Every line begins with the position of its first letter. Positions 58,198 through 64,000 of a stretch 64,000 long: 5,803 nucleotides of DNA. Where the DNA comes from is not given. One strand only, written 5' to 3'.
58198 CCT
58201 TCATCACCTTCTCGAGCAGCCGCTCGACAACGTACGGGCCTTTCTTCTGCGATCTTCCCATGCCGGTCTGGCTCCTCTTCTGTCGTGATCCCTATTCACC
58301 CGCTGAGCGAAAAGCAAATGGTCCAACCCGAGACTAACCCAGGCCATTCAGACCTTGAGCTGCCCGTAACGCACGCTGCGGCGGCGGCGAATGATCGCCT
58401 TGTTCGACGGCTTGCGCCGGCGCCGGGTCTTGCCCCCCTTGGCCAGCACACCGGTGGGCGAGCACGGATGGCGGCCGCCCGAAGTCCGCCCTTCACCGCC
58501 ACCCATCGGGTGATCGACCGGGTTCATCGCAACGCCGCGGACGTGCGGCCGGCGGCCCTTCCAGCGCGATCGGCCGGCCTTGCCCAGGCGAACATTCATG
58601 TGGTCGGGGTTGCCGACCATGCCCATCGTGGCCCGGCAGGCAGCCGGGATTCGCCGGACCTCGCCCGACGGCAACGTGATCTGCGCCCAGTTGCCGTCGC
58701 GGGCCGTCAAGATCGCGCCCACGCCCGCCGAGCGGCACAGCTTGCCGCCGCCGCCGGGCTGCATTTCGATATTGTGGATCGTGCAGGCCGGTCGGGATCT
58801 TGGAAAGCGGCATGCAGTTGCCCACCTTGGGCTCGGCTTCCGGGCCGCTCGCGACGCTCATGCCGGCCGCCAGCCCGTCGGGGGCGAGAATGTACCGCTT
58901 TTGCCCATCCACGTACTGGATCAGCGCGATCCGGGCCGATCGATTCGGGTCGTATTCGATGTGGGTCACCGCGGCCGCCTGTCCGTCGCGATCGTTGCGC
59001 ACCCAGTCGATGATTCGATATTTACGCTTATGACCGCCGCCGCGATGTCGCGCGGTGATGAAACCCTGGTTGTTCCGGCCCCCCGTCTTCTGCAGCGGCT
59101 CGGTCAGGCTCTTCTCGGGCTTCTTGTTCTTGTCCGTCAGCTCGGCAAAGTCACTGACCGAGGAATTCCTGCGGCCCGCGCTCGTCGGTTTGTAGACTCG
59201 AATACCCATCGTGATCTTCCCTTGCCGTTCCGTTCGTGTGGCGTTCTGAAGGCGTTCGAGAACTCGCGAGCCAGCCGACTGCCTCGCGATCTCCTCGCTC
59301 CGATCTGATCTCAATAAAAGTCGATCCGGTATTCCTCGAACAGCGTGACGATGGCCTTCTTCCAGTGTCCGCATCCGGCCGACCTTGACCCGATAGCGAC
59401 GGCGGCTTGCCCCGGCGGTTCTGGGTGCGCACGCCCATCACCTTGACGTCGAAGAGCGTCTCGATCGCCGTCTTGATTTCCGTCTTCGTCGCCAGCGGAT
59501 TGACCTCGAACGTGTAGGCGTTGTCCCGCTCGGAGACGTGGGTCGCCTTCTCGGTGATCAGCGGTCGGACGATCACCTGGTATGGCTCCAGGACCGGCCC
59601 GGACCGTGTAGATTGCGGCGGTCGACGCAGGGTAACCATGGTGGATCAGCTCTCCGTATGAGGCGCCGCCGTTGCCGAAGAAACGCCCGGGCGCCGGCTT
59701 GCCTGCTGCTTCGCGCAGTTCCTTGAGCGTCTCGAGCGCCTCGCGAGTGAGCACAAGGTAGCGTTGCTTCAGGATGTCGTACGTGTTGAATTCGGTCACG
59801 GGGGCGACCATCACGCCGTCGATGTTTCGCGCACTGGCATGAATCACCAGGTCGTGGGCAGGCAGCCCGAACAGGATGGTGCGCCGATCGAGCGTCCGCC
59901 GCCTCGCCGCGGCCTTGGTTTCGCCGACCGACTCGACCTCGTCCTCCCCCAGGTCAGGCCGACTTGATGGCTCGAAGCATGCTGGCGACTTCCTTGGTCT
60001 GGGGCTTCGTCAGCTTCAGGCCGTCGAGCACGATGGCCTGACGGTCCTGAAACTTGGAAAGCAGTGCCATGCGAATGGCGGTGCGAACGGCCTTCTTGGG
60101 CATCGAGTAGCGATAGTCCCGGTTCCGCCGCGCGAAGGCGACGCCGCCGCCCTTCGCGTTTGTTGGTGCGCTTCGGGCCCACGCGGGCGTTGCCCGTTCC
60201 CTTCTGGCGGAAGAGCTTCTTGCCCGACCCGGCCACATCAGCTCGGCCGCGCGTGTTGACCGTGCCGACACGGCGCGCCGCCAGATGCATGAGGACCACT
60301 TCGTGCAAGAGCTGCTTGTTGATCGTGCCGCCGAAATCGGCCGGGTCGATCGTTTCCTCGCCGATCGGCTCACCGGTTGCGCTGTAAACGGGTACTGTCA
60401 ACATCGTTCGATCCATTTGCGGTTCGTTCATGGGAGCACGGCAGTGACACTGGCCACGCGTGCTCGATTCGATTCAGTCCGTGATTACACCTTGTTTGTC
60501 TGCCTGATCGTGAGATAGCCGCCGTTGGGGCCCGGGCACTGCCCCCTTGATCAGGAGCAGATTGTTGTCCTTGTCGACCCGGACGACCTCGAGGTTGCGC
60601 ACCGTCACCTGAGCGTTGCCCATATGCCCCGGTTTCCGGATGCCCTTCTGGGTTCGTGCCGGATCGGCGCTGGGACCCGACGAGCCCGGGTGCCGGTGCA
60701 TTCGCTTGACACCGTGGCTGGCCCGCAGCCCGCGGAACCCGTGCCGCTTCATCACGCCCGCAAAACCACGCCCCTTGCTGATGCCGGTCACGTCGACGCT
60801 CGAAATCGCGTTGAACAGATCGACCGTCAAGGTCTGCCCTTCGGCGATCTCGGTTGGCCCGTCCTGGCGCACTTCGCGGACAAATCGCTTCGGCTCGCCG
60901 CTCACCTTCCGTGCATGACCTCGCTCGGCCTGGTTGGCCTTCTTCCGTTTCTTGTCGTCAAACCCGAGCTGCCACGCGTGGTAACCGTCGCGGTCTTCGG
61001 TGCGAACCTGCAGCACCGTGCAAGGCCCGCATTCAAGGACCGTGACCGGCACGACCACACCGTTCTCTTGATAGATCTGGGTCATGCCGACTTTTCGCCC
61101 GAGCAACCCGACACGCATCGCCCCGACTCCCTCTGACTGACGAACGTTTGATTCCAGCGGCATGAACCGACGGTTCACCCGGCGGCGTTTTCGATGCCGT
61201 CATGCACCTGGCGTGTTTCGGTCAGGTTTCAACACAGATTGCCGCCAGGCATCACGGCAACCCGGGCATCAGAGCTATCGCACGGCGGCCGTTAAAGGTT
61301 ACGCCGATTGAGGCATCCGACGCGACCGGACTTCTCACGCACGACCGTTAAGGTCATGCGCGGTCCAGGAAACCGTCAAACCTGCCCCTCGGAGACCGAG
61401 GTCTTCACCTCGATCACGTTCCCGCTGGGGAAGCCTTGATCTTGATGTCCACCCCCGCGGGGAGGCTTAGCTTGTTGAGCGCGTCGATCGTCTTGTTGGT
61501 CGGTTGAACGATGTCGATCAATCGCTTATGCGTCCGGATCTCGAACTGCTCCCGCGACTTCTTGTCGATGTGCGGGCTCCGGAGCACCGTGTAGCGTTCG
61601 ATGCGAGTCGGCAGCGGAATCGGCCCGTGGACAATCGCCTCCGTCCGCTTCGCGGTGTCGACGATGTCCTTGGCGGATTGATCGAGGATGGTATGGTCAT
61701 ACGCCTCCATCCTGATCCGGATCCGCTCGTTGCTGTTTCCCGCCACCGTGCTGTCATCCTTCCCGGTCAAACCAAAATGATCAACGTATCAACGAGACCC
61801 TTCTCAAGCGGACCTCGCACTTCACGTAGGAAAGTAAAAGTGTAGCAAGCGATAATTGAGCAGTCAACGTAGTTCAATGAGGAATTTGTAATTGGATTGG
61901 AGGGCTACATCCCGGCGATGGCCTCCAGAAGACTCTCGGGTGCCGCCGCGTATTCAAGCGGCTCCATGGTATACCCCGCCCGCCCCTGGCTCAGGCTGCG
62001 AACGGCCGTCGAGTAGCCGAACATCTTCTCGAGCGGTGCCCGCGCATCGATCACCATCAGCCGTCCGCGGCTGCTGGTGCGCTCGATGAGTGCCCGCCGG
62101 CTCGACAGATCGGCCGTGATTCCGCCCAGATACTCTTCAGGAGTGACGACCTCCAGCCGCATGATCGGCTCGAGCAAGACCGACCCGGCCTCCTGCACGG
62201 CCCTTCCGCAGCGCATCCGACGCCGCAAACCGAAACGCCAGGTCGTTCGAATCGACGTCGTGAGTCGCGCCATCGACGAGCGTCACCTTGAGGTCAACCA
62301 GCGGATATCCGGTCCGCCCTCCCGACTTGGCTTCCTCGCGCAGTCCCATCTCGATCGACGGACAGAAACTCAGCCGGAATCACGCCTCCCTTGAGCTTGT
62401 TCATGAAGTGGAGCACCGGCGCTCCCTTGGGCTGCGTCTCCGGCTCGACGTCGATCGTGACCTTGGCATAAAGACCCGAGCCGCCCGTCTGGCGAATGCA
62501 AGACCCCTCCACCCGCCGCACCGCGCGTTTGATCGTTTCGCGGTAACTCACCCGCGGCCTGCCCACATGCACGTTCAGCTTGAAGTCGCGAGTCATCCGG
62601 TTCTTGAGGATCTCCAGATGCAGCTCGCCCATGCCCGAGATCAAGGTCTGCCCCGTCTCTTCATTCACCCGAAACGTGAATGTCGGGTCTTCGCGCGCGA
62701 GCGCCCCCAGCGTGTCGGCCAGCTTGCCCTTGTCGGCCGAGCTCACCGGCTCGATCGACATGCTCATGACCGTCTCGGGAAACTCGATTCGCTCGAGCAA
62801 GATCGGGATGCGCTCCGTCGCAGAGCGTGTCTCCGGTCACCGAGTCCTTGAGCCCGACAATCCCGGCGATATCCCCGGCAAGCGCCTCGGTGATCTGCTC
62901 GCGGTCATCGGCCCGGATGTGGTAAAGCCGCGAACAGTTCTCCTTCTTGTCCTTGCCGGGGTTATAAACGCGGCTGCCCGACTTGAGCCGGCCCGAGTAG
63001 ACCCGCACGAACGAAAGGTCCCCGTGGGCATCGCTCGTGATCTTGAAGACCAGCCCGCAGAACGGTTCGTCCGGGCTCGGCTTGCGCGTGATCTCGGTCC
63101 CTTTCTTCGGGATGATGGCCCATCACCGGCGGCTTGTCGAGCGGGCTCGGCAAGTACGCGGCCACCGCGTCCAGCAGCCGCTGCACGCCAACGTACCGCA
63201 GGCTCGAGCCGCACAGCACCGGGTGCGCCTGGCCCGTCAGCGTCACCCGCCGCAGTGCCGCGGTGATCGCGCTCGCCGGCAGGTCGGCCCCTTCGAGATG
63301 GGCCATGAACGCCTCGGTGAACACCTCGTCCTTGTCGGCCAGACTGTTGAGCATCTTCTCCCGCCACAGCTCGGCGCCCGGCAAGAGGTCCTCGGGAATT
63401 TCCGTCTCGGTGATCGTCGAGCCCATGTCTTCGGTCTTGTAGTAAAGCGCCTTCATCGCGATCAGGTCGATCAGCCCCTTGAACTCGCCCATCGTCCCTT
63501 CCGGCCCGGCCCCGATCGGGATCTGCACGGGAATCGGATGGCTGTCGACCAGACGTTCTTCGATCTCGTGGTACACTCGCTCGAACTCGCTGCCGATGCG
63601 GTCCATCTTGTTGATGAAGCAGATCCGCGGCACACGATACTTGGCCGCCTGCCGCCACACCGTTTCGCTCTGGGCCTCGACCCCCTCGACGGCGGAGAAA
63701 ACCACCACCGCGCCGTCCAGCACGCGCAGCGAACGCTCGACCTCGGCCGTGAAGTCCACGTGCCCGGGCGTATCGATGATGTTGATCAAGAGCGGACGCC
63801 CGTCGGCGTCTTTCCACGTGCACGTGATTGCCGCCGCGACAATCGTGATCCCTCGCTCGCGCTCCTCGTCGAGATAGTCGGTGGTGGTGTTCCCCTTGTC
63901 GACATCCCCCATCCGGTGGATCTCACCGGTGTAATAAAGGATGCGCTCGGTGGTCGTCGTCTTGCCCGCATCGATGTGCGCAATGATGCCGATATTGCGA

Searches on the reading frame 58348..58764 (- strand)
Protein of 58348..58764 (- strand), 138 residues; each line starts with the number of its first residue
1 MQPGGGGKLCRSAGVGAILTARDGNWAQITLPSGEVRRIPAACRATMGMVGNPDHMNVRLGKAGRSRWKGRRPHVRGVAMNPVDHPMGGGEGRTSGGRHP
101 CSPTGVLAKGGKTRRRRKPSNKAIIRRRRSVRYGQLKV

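Call 72: search_protein_families(library=pfam, proteins=[window:58348-58764:-], max_evalue=0.0001)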
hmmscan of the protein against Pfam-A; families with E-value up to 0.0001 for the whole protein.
window:58348-58764:- (138 aa): 1 family
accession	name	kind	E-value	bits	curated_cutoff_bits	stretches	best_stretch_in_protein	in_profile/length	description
PF03947.24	Ribosomal_L2_C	-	5.7e-43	146.4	33.7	1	1-105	22-126/126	Ribosomal Proteins L2, C-terminal domain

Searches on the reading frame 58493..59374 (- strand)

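Call 72: search_protein_families(library=pfam, proteins=[window:58493-59374:-], max_evalue=0.0001)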
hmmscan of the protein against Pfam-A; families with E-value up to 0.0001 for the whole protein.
window:58493-59374:- (293 aa): 1 family
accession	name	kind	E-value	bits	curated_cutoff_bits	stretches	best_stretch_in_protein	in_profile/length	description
PF00181.30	Ribosomal_L2_N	-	6.6e-34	116.2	23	1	99-176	1-77/77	Ribosomal Proteins L2, RNA binding N-terminal domain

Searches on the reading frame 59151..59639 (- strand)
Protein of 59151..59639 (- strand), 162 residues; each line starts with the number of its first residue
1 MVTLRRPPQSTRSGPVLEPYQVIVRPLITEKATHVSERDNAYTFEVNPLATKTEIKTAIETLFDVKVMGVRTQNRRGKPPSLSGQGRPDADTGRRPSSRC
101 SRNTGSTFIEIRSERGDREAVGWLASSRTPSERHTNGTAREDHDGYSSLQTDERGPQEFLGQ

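Call 72: search_protein_families(library=pfam, proteins=[window:59151-59639:-], max_evalue=0.0001)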
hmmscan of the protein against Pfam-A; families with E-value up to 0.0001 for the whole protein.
window:59151-59639:- (162 aa): 1 family
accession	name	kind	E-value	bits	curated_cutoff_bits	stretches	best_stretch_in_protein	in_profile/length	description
PF00276.25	Ribosomal_L23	-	6.6e-21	75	30.8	1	21-82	1-61/86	Ribosomal protein L23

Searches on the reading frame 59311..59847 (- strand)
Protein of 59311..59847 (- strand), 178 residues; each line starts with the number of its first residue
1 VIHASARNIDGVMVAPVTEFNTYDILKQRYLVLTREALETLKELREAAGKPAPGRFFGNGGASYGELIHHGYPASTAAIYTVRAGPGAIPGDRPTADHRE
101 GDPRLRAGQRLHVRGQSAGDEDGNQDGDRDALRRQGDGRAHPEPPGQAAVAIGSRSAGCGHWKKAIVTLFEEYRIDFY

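Call 72: search_protein_families(library=pfam, proteins=[window:59311-59847:-], max_evalue=0.0001)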
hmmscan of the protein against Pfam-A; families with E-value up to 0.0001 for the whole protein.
window:59311-59847:- (178 aa): 1 family
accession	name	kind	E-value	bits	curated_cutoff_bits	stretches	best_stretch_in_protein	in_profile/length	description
PF00573.27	Ribosomal_L4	-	1.3e-07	31.9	25.8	1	3-43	149-189/190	Ribosomal protein L4/L1 family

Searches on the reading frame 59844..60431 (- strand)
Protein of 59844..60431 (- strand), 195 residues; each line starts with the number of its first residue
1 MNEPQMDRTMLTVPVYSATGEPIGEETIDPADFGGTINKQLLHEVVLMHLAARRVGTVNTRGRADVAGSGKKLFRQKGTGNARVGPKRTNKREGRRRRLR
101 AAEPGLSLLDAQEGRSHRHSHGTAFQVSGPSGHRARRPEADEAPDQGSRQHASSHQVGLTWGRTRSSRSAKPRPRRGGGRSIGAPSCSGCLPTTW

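Call 72: search_protein_families(library=pfam, proteins=[window:59844-60431:-], max_evalue=0.0001)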
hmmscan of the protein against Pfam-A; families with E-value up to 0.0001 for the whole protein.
window:59844-60431:- (195 aa): 1 family
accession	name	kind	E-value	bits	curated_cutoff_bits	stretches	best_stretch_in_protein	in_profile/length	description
PF00573.27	Ribosomal_L4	-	1e-17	64.8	25.8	1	29-94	4-69/190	Ribosomal protein L4/L1 family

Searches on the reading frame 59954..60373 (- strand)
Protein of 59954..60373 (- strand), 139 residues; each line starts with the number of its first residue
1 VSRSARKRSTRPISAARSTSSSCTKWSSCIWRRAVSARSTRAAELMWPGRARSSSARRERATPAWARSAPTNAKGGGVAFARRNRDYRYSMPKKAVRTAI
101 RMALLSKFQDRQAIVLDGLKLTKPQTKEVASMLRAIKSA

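Call 72: search_protein_families(library=pfam, proteins=[window:59954-60373:-], max_evalue=0.0001)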
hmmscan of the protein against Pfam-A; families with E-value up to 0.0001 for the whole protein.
window:59954-60373:- (139 aa): 1 family
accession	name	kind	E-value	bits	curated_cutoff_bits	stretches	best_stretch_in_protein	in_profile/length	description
PF00573.27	Ribosomal_L4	-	1.6e-16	61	25.8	1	47-137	49-131/190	Ribosomal protein L4/L1 family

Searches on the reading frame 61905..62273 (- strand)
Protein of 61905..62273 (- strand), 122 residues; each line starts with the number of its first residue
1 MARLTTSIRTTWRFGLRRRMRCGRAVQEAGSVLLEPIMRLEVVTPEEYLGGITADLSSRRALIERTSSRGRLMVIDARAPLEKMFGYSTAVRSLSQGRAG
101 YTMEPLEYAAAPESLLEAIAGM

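Call 72: search_protein_families(library=pfam, proteins=[window:61905-62273:-], max_evalue=0.0001)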
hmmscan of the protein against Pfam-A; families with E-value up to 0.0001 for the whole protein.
window:61905-62273:- (122 aa): 1 family
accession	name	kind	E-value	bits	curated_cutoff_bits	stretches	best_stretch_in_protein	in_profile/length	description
PF00679.30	EFG_C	-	1.3e-24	86.5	27.9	1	32-117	1-87/89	Elongation factor G C-terminus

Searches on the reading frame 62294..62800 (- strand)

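Call 72: search_protein_families(library=pfam, proteins=[window:62294-62800:-], max_evalue=0.0001)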
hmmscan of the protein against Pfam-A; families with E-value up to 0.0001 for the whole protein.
window:62294-62800:- (168 aa): 3 families
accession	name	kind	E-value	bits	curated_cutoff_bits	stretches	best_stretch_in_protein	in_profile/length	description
PF14492.12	EFG_III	-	7.2e-29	100.1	27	1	7-80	1-74/75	Elongation Factor G, domain III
PF03764.24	EFG_IV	-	1e-11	45.1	24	1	82-147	1-63/121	Elongation factor G, domain IV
PF16658.11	RF3_C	-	5e-05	23.6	40.1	1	17-92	16-91/132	Class II release factor RF3, C-terminal domain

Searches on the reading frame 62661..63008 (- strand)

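Call 72: search_protein_families(library=pfam, proteins=[window:62661-63008:-], max_evalue=0.0001)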
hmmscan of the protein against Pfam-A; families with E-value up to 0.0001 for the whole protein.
window:62661-63008:- (115 aa): 2 families
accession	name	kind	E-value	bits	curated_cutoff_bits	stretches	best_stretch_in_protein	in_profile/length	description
PF03144.31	GTP_EFTU_D2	-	8.6e-16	58.6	30.3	1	1-63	6-73/73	Elongation factor Tu domain 2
PF22042.2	EF-G_D2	-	8.8e-13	48.6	27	1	1-64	21-83/84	Elongation factor G domain 2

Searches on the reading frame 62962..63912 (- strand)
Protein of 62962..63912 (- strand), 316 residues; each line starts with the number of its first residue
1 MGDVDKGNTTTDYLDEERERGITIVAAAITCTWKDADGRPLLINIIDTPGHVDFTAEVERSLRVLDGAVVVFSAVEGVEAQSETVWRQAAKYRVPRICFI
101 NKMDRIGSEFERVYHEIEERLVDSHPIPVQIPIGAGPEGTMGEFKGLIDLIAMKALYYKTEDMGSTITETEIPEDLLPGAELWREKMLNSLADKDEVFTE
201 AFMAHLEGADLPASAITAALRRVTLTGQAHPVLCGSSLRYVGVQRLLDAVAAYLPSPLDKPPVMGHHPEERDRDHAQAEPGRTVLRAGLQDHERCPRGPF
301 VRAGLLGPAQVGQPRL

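Call 72: search_protein_families(library=pfam, proteins=[window:62962-63912:-], max_evalue=0.0001)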
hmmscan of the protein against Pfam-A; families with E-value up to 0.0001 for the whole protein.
window:62962-63912:- (316 aa): 1 family
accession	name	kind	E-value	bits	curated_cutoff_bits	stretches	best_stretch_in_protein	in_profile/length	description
PF00009.33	GTP_EFTU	-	8.6e-46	156.3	26.5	1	6-256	39-188/188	Elongation factor Tu GTP binding domain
